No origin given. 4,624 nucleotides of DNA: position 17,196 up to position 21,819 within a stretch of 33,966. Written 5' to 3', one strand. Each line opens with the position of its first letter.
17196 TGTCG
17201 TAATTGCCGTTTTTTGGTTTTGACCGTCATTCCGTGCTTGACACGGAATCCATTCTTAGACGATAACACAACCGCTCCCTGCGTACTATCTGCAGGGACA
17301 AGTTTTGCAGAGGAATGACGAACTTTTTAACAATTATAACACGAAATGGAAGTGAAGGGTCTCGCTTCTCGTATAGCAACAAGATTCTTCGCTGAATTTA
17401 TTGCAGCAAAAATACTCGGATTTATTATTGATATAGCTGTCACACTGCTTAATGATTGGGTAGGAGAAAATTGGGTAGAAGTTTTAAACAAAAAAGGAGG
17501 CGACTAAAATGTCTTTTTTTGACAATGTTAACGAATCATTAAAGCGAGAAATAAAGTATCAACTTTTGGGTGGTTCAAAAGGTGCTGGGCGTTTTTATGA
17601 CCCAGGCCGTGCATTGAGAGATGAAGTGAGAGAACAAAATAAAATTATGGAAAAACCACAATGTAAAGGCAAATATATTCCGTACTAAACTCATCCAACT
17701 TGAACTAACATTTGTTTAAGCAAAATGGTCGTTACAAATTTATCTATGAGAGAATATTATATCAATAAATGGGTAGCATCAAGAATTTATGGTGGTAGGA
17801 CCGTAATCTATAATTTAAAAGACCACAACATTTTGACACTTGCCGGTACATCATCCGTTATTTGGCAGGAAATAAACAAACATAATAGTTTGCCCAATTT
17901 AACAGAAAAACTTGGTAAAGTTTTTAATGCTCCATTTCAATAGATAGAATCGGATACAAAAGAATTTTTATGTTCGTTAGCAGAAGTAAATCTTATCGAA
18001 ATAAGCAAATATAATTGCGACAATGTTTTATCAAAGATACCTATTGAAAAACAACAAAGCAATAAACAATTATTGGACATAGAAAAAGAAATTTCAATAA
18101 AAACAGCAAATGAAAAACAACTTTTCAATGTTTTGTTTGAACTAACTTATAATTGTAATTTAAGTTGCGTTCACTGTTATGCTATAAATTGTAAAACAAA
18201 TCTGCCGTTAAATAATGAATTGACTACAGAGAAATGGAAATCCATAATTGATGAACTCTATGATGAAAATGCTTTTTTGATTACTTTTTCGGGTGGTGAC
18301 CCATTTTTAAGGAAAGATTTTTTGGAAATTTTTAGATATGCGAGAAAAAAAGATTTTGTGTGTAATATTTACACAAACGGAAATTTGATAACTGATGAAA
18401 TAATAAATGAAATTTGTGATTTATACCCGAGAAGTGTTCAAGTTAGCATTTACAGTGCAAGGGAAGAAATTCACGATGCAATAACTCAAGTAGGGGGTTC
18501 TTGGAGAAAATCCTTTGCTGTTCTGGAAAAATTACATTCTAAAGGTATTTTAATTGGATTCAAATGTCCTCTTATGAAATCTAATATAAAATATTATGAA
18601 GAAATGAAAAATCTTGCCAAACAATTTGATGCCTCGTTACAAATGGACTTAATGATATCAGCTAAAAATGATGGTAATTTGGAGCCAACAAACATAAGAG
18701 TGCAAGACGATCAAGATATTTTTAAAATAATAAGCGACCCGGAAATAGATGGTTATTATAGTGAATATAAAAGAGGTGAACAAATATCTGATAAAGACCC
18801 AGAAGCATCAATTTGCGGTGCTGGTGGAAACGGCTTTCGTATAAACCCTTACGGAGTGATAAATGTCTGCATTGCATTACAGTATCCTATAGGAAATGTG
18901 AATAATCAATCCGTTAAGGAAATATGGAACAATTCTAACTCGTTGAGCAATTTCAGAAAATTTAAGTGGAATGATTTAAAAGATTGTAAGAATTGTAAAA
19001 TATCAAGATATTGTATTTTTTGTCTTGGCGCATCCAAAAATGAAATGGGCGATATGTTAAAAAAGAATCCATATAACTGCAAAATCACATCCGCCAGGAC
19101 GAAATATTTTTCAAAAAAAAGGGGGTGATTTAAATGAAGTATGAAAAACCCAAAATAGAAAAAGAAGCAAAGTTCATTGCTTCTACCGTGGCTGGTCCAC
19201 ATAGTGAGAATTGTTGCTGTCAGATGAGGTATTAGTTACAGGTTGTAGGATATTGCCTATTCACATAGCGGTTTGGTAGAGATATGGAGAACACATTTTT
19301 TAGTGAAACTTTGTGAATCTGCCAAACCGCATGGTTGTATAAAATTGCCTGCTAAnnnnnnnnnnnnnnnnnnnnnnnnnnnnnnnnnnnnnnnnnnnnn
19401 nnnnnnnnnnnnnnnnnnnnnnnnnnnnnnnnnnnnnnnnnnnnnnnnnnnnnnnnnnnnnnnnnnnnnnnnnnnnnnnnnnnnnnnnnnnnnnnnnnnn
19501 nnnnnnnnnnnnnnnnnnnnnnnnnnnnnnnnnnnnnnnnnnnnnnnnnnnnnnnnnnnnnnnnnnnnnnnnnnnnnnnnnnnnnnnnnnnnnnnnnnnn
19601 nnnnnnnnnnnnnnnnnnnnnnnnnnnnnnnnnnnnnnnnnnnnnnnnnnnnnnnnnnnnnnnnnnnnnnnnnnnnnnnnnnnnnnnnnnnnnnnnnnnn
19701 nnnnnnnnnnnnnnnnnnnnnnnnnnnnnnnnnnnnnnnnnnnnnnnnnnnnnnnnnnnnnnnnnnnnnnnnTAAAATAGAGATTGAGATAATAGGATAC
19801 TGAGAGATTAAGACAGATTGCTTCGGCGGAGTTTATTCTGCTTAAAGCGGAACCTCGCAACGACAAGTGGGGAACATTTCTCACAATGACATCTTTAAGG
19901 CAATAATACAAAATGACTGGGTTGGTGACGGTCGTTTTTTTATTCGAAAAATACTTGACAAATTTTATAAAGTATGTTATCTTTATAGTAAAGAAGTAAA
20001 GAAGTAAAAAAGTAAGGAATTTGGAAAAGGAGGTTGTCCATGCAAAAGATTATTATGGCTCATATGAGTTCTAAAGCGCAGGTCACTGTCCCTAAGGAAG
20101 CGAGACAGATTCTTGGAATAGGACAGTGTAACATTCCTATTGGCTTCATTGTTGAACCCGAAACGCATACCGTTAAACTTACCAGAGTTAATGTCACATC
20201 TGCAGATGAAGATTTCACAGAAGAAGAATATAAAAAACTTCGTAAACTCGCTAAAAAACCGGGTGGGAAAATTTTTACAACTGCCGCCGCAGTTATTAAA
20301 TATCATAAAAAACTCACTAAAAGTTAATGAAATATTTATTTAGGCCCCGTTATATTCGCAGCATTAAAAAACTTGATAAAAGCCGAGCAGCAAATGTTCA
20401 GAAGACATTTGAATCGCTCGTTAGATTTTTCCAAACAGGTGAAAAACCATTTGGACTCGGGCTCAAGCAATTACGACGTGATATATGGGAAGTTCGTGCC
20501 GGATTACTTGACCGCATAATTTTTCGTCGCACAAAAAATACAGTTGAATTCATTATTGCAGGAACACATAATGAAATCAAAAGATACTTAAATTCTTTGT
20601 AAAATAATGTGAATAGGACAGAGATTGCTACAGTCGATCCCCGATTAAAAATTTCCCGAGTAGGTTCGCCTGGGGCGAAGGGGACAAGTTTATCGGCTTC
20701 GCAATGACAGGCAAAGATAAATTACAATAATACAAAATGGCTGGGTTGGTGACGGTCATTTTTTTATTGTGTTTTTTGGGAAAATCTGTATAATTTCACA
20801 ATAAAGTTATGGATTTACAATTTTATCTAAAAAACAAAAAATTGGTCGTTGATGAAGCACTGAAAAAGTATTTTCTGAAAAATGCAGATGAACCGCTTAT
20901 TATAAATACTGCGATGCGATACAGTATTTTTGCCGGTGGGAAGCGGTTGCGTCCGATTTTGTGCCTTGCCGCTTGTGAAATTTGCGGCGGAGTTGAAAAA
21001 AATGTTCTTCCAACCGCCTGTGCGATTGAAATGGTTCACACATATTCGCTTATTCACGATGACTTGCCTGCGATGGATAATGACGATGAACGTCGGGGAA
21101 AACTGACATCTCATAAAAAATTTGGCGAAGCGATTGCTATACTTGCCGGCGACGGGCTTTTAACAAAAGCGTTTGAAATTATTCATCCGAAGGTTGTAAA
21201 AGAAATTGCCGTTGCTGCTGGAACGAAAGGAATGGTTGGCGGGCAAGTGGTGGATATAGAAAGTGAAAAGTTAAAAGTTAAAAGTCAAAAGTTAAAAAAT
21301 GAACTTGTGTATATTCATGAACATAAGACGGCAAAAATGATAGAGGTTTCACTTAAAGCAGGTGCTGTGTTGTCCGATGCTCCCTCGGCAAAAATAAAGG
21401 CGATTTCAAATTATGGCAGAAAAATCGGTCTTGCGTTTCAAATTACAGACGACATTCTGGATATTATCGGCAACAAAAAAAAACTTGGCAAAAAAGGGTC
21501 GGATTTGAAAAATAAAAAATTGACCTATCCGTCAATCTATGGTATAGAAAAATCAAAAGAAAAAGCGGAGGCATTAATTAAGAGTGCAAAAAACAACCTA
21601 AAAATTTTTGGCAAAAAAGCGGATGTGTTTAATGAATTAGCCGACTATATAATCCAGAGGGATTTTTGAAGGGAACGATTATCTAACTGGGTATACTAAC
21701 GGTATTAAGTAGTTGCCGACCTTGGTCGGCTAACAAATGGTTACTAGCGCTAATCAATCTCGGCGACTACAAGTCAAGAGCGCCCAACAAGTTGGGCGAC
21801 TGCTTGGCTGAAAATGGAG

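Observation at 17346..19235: Mycofactocin-like RiPP cassette: Tyr-terminated peptides, a PqqD-like RRE and a radical SAM/SPASM maturase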

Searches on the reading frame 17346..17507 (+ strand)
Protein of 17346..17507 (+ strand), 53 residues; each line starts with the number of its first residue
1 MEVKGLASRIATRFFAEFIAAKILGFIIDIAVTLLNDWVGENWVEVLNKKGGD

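Call 6: search_protein_families(library=ncbifam, max_evalue=0.1, proteins=[window:17346-17504:+])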
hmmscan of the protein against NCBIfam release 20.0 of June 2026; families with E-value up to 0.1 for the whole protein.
seq(53 aa): 0 families

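Call 7: search_protein_families(library=pfam, max_evalue=0.1, proteins=[window:17346-17504:+])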
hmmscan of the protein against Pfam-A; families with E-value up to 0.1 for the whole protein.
seq(53 aa): 0 families

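Call 47: list_cluster_members(proteins=[window:17346-17504:+, window:17509-17685:+, window:19134-19232:+, window:19410-19772:+, window:17725-17940:+])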
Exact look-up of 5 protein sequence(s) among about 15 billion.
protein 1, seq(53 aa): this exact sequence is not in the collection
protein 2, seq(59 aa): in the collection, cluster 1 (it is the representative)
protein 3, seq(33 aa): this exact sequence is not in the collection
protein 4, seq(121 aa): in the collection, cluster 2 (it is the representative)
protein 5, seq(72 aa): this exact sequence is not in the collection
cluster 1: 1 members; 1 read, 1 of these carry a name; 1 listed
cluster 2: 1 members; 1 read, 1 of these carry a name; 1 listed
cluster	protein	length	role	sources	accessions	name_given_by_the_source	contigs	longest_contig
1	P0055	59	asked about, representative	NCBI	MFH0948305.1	MAG: hypothetical protein V1833_04825 [Elusimicrobiota bacterium]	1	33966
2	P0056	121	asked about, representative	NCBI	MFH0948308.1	MAG: hypothetical protein V1833_04840 [Elusimicrobiota bacterium]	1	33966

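Call 68: search_protein_families(library=phrogs, max_evalue=0.01, proteins=[window:17346-17507:+])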
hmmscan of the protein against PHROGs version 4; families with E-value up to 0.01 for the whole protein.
window:17346-17507:+ (53 aa): 0 families

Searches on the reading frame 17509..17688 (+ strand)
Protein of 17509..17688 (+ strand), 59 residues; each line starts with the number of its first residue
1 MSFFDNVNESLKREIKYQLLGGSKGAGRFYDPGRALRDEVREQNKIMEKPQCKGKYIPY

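Call 6: search_protein_families(library=ncbifam, max_evalue=0.1, proteins=[window:17509-17685:+])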
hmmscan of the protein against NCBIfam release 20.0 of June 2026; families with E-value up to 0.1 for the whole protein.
seq(59 aa): 1 family
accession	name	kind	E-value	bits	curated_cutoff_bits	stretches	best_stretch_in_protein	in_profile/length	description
NF040663.1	salivaricin_M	equivalog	0.061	13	60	0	6-28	5-27/57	salivaricin M family lantibiotic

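Call 7: search_protein_families(library=pfam, max_evalue=0.1, proteins=[window:17509-17685:+])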
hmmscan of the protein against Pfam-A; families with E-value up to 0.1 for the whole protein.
seq(59 aa): 0 families

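Call 55: search_protein_representatives(protein=window:17509-17685:+)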
Query: 59 residues. Proteins with E-value up to 0.001 (for the whole library): 1; up to 1e-10: 1; up to 1e-30: 1. The best 1 are listed.
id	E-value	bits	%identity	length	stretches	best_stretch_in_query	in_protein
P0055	3.5e-33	127.7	100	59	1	1-59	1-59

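Call 68: search_protein_families(library=phrogs, max_evalue=0.01, proteins=[window:17509-17688:+])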
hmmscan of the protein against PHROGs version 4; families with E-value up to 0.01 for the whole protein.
window:17509-17688:+ (59 aa): 0 families

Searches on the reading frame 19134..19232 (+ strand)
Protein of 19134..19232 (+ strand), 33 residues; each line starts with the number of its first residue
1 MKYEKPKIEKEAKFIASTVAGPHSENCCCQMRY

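Call 6: search_protein_families(library=ncbifam, max_evalue=0.1, proteins=[window:19134-19232:+])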
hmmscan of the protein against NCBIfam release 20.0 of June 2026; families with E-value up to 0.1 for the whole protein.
seq(33 aa): 0 families

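Call 7: search_protein_families(library=pfam, max_evalue=0.1, proteins=[window:19134-19232:+])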
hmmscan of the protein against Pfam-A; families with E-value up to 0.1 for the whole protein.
seq(33 aa): 0 families

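Call 26: search_protein_families(library=ncbifam, max_evalue=10, proteins=[window:19134-19232:+])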
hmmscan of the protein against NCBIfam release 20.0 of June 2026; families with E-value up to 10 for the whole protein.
seq(33 aa): 0 families

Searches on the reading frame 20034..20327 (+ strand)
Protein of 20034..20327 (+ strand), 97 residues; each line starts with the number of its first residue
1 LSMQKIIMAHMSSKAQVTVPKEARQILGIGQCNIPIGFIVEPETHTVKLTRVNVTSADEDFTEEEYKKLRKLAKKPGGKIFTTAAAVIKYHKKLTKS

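Call 32: search_protein_families(library=pfam, max_evalue=0.001, proteins=[window:20034-20327:+])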
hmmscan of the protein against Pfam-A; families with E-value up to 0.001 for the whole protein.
window:20034-20327:+ (97 aa): 0 families

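Call 68: search_protein_families(library=phrogs, max_evalue=0.01, proteins=[window:20034-20327:+])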
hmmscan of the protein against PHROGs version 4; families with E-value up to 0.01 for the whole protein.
window:20034-20327:+ (97 aa): 0 families

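Call 69: search_protein_families(library=ncbifam, max_evalue=0.01, proteins=[window:20034-20327:+])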
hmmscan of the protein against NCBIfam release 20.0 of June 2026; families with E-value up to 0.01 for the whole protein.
window:20034-20327:+ (97 aa): 1 family
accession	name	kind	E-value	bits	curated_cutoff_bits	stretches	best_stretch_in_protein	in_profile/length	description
NF007429.0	PRK09974.1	equivalog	0.0092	15.9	125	1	7-68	13-70/114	type II toxin-antitoxin system PrlF family antitoxin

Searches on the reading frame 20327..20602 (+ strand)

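Call 32: search_protein_families(library=pfam, max_evalue=0.001, proteins=[window:20327-20602:+])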
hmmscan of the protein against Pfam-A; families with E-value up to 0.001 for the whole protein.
window:20327-20602:+ (91 aa): 0 families

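Call 68: search_protein_families(library=phrogs, max_evalue=0.01, proteins=[window:20327-20602:+])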
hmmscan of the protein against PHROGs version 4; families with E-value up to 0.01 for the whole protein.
window:20327-20602:+ (91 aa): 1 family
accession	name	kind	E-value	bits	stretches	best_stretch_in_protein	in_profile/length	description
phrog_1213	-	moron, auxiliary metabolic gene and host takeover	0.0033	19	1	5-84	7-86/88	RelE-like toxin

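Call 69: search_protein_families(library=ncbifam, max_evalue=0.01, proteins=[window:20327-20602:+])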
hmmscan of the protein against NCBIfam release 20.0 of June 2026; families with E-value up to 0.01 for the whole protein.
window:20327-20602:+ (91 aa): 0 families

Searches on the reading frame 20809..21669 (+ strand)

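Call 69: search_protein_families(library=ncbifam, max_evalue=0.01, proteins=[window:20809-21669:+])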
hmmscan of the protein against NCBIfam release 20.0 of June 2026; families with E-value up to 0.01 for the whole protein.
window:20809-21669:+ (286 aa): 16 families
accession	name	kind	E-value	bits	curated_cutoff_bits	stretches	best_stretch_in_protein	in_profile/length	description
NF045485.1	FPPsyn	subfamily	2.7e-104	348.3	275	1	8-285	2-287/288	farnesyl diphosphate synthase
NF045685.1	GGPPSynCrtE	equivalog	9.4e-104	346.5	460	1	2-285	2-292/293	geranylgeranyl diphosphate synthase CrtE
NF007877.0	PRK10581.1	equivalog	6.6e-66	222.5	321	1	1-285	1-298/299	(2E,6E)-farnesyl diphosphate synthase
NF041169.1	f2_encap_cargo4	exception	2.7e-62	211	450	1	42-263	48-270/334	family 2 encapsulin nanocompartment cargo protein polyprenyl transferase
NF040698.1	IdsA_Meth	equivalog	2.4e-57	194.6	468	1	2-258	2-263/328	short chain isoprenyl diphosphate synthase IdsA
NF041003.1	GGPP_syn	equivalog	1e-47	162.8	500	1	6-263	5-264/326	geranylgeranyl diphosphate synthase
TIGR02748.1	GerC3_HepT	equivalog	2.7e-39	135.2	456.55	1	8-254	10-251/319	heptaprenyl diphosphate synthase component II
TIGR02749.1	prenyl_cyano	equivalog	4.6e-38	131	383.2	1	25-259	26-259/322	solanesyl diphosphate synthase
NF040789.2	gerfarn_diphsyn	equivalog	1e-36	126.9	560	1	10-239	14-260/345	geranylfarnesyl diphosphate synthase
NF045628.1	HxpDPsynlarge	equivalog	1.1e-35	123.2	500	1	28-262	19-250/311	hexaprenyl-diphosphate synthase large subunit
NF045549.1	GGPPsyn_IdsB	equivalog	1.2e-35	123.2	475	1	43-259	64-282/346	geranylgeranyl diphosphate synthase IdsB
NF008140.0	PRK10888.1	equivalog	2.3e-35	122.5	412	1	30-261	30-259/323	octaprenyl diphosphate synthase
NF040627.1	GFPS_Meth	equivalog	3.3e-33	115.4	600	1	37-261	33-248/285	geranylfarnesyl diphosphate synthase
NF042417.1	NPPPS_Mycobact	equivalog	1.1e-31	110.1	600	1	16-257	30-267/335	nonaprenyl/(2E,6E)-farnesyl/geranylgeranyl diphosphat synthase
NF040936.1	hexpp_archaea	equivalog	2.2e-18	66.6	400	1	1-236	1-221/275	hexaprenyl pyrophosphate synthase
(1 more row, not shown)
